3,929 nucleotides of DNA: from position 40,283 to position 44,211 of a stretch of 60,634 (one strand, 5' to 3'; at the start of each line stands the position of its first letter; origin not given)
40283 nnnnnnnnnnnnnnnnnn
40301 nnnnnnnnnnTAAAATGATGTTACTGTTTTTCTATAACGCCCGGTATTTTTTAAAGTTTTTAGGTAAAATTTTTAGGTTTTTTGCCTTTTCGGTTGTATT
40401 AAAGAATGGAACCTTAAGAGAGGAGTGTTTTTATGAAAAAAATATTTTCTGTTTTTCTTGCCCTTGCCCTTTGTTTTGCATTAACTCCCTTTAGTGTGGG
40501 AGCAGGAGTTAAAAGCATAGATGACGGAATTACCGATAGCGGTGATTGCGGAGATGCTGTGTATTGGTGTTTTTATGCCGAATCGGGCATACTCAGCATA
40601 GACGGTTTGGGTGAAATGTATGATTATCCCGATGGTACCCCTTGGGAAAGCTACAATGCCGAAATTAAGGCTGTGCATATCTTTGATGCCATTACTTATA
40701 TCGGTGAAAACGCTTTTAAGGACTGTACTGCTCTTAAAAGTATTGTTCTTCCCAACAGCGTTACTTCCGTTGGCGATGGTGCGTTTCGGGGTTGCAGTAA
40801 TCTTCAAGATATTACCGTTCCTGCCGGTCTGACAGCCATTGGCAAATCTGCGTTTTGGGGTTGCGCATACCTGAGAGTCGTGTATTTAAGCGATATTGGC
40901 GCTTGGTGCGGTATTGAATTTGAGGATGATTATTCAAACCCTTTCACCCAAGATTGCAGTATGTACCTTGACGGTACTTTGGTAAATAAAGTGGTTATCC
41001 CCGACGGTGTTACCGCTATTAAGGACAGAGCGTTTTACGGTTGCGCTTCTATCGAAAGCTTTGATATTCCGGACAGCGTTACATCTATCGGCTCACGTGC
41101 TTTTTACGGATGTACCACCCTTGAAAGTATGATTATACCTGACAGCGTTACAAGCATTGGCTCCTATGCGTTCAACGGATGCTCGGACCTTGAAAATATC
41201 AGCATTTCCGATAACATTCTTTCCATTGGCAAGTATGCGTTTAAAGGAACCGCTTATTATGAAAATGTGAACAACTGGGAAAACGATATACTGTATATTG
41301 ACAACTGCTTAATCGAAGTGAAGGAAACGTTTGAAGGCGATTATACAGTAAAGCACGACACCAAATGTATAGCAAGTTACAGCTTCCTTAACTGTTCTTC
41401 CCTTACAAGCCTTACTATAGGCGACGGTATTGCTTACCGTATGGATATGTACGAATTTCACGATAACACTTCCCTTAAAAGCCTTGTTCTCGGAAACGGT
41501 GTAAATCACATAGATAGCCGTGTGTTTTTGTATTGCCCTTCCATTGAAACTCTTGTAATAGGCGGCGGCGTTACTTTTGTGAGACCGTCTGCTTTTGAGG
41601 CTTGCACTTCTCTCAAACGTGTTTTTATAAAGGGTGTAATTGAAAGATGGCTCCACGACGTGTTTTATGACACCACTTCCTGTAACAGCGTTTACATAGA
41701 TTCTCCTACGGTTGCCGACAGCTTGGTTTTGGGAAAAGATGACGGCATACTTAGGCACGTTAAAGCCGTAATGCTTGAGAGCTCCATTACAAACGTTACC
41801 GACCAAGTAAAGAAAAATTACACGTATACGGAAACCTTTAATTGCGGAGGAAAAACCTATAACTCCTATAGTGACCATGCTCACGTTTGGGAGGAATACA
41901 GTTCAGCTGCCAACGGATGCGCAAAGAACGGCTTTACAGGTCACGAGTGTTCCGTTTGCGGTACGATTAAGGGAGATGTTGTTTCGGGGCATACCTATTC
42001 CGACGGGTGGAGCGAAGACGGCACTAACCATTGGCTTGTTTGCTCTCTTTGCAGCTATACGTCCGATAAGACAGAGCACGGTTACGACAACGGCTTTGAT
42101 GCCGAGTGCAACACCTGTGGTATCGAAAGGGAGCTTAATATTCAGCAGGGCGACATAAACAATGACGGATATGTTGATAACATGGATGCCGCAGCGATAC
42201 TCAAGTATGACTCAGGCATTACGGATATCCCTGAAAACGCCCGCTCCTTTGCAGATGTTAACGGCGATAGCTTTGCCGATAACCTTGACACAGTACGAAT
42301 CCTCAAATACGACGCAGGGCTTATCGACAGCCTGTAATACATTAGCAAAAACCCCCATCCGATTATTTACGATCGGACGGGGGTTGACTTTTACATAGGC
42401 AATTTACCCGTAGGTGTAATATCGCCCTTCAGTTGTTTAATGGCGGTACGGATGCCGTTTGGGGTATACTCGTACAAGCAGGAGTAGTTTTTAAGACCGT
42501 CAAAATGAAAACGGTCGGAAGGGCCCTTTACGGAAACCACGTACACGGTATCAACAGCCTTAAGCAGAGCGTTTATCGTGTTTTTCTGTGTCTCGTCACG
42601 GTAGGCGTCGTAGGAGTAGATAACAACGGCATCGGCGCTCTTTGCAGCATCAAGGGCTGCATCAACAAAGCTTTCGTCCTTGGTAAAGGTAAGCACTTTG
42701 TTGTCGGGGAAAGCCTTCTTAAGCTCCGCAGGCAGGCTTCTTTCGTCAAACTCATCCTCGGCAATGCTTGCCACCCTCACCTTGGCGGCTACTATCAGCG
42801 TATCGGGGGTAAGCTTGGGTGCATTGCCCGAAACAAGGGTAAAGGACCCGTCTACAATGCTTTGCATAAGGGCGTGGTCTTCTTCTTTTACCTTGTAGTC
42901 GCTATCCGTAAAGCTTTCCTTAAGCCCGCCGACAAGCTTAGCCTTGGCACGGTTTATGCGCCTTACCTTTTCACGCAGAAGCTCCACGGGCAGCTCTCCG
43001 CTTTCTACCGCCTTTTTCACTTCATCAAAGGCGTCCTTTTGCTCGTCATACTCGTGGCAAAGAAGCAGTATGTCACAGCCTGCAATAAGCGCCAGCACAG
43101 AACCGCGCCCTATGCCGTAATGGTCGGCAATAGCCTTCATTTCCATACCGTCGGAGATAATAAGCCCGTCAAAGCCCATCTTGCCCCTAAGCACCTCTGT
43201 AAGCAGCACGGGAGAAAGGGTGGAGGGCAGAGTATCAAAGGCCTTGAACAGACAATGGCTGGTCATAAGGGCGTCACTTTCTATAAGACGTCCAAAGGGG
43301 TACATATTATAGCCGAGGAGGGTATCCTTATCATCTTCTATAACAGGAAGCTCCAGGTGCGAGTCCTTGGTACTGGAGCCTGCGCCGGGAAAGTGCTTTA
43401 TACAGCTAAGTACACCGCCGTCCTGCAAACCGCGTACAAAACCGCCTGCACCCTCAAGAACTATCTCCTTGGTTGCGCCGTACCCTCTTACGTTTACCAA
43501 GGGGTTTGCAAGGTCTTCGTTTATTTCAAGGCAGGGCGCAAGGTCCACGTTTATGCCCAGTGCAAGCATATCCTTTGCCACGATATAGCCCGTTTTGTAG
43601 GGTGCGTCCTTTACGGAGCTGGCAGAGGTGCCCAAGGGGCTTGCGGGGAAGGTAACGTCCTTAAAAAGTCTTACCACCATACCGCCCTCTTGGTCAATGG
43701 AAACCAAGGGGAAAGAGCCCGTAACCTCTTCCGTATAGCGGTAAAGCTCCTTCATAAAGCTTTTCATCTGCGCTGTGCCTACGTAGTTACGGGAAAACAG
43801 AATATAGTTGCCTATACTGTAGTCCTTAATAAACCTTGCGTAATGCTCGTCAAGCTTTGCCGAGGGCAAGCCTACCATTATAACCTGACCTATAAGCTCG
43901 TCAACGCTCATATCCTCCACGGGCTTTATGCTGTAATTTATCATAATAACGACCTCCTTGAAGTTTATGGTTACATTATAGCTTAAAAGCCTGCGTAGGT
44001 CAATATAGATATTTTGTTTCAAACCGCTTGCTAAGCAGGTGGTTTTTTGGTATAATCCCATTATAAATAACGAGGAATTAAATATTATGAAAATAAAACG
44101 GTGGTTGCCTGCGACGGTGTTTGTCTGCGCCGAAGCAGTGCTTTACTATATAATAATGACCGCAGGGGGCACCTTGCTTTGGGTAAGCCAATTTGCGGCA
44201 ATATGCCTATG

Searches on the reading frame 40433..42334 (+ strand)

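Call 19: search_protein_families(library=pfam, proteins=[window:40433-42334:+], max_evalue=0.001)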
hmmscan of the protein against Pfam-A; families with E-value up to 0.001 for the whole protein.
window:40433-42334:+ (634 aa): 4 families
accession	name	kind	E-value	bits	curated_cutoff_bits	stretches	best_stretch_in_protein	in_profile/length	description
PF13306.12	LRR_5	-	5.7e-69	230.3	27.7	3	183-283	12-110/127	BspA type Leucine rich repeat region (6 copies)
PF13855.12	LRR_8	-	7.6e-15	54.9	27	0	87-128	13-55/61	Leucine rich repeat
PF00404.24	Dockerin_1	-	1.4e-07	32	22.9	1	573-625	2-54/57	Dockerin type I domain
PF12799.13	LRR_4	-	3.6e-05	24.3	27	0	230-262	3-35/44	Leucine Rich repeats (2 copies)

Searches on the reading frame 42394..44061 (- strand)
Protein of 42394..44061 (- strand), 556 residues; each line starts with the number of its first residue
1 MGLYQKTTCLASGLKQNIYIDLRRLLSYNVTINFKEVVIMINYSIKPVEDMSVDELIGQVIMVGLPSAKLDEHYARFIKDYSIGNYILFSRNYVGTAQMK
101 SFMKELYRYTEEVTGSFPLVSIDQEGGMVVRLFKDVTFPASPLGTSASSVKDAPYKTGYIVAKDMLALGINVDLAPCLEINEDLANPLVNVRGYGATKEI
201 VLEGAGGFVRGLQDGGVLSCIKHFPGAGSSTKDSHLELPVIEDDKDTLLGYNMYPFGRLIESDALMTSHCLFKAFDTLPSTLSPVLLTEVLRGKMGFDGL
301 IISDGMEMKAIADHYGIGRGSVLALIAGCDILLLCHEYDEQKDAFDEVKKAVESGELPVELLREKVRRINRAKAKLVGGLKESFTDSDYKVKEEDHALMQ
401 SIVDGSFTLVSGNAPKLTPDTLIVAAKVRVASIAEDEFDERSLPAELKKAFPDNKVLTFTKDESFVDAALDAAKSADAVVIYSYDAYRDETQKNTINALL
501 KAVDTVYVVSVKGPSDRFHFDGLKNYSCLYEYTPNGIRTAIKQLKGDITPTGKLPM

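Call 20: search_protein_families(library=pfam, proteins=[window:42394-44061:-], max_evalue=0.001)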
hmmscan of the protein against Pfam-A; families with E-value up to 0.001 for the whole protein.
window:42394-44061:- (556 aa): 1 family
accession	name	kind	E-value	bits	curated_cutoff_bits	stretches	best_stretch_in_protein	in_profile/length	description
PF00933.27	Glyco_hydro_3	-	1.3e-72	245.4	27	1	53-371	2-315/316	Glycosyl hydrolase family 3 N terminal domain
